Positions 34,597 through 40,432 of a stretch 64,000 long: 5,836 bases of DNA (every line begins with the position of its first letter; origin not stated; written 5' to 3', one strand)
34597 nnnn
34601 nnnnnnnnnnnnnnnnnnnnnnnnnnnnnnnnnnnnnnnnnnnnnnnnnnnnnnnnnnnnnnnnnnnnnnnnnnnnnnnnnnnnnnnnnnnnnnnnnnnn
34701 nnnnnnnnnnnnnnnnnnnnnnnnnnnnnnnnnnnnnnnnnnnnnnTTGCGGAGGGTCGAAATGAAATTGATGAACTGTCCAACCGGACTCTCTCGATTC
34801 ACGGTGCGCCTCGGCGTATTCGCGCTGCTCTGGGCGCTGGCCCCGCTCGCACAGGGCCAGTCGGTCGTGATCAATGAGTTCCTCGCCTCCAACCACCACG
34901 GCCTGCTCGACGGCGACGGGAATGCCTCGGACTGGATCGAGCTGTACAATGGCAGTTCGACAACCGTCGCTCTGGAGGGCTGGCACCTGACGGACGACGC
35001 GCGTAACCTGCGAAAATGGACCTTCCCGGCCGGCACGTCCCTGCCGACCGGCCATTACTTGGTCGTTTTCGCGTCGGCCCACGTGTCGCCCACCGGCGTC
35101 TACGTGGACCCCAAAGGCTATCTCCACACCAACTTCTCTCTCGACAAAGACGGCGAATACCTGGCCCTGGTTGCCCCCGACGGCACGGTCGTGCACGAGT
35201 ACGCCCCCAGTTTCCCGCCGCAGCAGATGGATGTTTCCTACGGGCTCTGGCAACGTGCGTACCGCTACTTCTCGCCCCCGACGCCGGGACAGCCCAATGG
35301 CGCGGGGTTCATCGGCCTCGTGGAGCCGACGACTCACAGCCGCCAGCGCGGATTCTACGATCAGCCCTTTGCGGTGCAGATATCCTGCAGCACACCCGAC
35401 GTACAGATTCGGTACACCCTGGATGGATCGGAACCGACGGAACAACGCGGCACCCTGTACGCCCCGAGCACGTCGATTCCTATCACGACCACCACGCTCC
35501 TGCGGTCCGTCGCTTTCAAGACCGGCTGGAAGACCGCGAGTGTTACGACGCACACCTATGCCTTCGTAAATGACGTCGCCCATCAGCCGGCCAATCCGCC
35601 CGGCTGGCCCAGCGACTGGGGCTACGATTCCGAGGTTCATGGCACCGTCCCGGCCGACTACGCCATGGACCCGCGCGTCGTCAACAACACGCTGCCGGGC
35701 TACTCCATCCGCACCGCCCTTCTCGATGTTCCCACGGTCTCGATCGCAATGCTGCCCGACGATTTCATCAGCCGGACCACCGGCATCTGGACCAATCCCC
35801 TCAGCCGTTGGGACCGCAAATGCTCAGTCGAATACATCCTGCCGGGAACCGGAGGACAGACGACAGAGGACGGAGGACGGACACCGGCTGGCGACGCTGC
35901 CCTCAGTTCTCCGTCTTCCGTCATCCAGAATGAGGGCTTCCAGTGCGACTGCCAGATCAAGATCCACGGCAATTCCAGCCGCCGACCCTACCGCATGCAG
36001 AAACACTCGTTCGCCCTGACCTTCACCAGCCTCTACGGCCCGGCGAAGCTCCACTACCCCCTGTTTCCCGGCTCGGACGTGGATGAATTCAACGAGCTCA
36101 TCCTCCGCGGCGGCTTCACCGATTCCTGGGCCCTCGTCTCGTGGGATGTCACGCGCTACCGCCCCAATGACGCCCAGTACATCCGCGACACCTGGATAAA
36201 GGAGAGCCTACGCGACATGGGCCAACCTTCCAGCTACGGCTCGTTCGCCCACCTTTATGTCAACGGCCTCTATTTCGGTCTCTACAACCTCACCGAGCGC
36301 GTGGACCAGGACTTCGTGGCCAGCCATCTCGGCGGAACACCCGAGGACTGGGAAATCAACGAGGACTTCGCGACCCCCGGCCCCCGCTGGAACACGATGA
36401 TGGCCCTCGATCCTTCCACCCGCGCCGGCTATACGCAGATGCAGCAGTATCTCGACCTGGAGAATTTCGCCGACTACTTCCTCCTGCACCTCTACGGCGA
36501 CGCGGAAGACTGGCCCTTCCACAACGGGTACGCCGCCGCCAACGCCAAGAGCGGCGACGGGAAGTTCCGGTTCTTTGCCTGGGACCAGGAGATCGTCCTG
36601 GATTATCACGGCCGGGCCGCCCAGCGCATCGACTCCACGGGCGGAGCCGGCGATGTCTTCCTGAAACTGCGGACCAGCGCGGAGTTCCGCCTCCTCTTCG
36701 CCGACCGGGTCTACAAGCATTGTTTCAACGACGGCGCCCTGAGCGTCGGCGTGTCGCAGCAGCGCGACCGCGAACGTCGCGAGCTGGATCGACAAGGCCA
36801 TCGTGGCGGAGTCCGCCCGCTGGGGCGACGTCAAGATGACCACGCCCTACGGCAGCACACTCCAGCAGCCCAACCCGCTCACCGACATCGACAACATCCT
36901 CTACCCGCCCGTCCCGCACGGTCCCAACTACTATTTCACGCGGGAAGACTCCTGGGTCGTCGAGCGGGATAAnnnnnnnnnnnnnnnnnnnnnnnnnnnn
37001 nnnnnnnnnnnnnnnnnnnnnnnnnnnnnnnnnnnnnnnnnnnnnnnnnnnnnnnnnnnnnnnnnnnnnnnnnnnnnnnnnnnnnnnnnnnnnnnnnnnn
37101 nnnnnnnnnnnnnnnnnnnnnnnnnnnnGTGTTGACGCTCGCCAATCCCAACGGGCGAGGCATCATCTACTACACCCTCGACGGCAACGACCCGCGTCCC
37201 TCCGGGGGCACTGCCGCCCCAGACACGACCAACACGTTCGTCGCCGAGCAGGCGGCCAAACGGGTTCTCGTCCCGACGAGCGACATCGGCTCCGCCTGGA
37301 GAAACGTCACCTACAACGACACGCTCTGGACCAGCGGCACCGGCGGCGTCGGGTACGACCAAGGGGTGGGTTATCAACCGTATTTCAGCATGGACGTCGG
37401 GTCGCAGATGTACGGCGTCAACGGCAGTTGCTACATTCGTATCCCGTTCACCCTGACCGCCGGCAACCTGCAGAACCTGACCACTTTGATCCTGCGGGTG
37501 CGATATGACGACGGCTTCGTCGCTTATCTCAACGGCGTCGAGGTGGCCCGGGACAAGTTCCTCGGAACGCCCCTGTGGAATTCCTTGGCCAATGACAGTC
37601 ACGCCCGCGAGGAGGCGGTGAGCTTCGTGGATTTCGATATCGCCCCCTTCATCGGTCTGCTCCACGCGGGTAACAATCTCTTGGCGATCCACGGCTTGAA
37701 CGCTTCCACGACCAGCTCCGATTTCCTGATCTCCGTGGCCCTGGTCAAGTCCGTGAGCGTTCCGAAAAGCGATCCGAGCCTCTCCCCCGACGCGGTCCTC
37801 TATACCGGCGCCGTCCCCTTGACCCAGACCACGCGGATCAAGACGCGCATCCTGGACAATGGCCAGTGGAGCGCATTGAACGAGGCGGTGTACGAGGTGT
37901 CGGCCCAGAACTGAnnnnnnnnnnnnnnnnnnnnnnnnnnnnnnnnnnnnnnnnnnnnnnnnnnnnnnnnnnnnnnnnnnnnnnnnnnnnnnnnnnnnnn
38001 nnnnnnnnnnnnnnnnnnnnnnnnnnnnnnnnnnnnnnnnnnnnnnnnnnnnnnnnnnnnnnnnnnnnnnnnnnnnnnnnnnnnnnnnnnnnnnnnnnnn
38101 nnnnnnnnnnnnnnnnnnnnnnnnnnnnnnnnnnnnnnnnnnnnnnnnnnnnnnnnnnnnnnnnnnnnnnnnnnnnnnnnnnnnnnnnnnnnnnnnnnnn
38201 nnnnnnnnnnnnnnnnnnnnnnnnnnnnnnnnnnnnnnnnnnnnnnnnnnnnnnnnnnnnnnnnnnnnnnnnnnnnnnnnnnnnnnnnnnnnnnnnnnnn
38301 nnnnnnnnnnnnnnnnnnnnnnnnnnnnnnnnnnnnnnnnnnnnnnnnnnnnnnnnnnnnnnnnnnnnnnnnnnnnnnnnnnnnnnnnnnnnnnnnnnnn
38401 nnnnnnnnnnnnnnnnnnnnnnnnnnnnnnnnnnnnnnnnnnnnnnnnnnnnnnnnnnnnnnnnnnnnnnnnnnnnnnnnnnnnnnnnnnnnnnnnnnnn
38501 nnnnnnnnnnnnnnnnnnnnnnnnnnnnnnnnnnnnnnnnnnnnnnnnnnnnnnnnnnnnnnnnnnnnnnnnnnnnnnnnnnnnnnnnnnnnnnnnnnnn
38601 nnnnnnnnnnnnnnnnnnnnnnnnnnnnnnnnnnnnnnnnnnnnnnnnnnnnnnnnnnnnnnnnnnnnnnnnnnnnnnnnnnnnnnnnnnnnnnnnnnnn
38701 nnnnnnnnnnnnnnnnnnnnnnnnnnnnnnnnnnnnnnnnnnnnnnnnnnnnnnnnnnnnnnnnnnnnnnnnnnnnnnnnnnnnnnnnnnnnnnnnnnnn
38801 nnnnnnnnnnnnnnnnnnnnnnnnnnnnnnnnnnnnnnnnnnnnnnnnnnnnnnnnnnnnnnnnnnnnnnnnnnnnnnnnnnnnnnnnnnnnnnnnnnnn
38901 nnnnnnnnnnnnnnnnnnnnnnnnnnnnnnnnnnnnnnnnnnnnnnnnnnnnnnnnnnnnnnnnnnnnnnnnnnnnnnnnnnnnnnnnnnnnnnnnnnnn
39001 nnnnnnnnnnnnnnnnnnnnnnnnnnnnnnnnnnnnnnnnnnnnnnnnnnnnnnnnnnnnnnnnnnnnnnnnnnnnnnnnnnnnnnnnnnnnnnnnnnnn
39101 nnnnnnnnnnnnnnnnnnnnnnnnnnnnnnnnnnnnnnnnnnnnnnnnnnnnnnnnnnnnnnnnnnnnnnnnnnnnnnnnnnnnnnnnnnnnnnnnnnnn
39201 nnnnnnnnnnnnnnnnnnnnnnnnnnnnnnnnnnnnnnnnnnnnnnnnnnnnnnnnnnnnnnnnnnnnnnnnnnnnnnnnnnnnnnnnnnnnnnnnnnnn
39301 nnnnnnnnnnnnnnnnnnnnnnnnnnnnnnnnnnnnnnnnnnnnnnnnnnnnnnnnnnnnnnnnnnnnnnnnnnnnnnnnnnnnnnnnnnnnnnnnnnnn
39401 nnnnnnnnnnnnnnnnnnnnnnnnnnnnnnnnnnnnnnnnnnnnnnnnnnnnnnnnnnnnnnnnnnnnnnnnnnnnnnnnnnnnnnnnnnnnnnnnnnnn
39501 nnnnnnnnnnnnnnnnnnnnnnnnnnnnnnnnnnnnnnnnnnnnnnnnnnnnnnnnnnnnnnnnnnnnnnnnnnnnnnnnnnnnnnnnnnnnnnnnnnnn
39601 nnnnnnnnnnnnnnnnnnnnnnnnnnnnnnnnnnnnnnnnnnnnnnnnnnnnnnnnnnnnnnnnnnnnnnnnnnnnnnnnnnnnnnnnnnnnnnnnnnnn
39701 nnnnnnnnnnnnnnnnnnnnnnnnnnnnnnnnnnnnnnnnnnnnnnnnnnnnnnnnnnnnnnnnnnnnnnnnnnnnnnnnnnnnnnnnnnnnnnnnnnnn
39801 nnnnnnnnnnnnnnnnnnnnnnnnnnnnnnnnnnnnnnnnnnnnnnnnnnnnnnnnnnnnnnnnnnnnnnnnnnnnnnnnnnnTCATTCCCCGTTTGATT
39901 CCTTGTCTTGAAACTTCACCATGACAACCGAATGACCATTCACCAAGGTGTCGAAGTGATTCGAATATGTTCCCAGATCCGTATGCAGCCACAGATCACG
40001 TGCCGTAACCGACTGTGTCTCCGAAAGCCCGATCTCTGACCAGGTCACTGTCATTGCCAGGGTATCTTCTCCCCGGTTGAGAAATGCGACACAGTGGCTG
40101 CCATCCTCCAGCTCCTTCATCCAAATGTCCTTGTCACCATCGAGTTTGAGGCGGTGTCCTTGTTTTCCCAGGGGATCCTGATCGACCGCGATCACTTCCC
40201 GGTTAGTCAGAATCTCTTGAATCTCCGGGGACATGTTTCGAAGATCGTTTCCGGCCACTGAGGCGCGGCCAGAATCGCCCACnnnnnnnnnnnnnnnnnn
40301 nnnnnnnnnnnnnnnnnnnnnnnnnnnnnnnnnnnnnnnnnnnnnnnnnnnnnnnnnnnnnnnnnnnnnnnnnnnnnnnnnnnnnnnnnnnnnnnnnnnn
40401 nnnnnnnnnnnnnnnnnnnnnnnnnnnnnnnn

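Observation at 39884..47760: Lower-GC, repeat-punctuated island carrying GH27, ABC-F, a TolB-like propeller and vapBC in a cassette-like organisation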

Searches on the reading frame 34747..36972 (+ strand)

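Call 69: search_protein_families(library=pfam, proteins=[window:34747-36972:+], max_evalue=0.00001)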
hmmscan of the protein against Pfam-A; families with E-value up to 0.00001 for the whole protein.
window:34747-36972:+ (741 aa): 4 families
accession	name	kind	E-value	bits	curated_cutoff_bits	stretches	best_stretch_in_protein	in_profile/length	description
PF08757.17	CotH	-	7.5e-18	65.5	23.8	1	404-530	1-98/322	CotH kinase protein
PF00932.25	LTD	-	4.2e-17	62.9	34.3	1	37-153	5-106/109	Lamin Tail Domain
PF13290.12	CHB_HEX_C_1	-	6.4e-14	52.1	22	1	202-267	4-66/67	Chitobiase/beta-hexosaminidase C-terminal domain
PF13287.12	Fn3_assoc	-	2.9e-11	43.8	23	1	210-271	1-59/59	Fn3 associated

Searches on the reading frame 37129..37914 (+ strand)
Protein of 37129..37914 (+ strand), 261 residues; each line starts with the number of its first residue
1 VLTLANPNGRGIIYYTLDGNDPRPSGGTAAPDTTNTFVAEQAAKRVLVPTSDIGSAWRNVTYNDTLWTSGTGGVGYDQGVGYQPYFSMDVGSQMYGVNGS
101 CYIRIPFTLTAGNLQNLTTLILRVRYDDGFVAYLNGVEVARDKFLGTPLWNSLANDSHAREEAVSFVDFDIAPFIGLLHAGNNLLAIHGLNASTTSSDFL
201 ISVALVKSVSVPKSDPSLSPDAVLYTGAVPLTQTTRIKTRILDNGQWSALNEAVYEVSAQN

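Call 69: search_protein_families(library=pfam, proteins=[window:37129-37914:+], max_evalue=0.00001)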
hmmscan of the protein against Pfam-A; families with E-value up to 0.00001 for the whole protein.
window:37129-37914:+ (261 aa): 2 families
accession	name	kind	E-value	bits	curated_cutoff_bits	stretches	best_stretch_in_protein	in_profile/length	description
PF13290.12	CHB_HEX_C_1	-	3.1e-06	27.5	22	0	2-25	12-35/67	Chitobiase/beta-hexosaminidase C-terminal domain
PF13287.12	Fn3_assoc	-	9.4e-06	26.1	23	0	4-23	3-22/59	Fn3 associated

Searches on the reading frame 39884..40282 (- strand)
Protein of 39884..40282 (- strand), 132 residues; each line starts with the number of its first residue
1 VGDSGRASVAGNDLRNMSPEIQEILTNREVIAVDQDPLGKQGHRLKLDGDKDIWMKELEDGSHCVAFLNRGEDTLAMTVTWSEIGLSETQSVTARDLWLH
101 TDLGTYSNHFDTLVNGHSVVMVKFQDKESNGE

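Call 16: search_protein_families(library=pfam, proteins=[window:39884-40282:-], max_evalue=0.01)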
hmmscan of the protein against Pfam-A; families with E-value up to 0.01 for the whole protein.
window:39884-40282:- (132 aa): 3 families
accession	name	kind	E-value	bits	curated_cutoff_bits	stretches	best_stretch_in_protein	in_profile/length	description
PF17801.7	Melibiase_C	-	1e-19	70.8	22.9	1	48-124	1-71/71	Alpha galactosidase C-terminal beta sandwich domain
PF17450.8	Melibiase_2_C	-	1.5e-05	25.6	22.5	1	39-90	1-52/87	Alpha galactosidase A C-terminal beta sandwich domain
PF16499.11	Melibiase_2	-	0.00096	19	23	1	10-36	258-284/284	Alpha galactosidase A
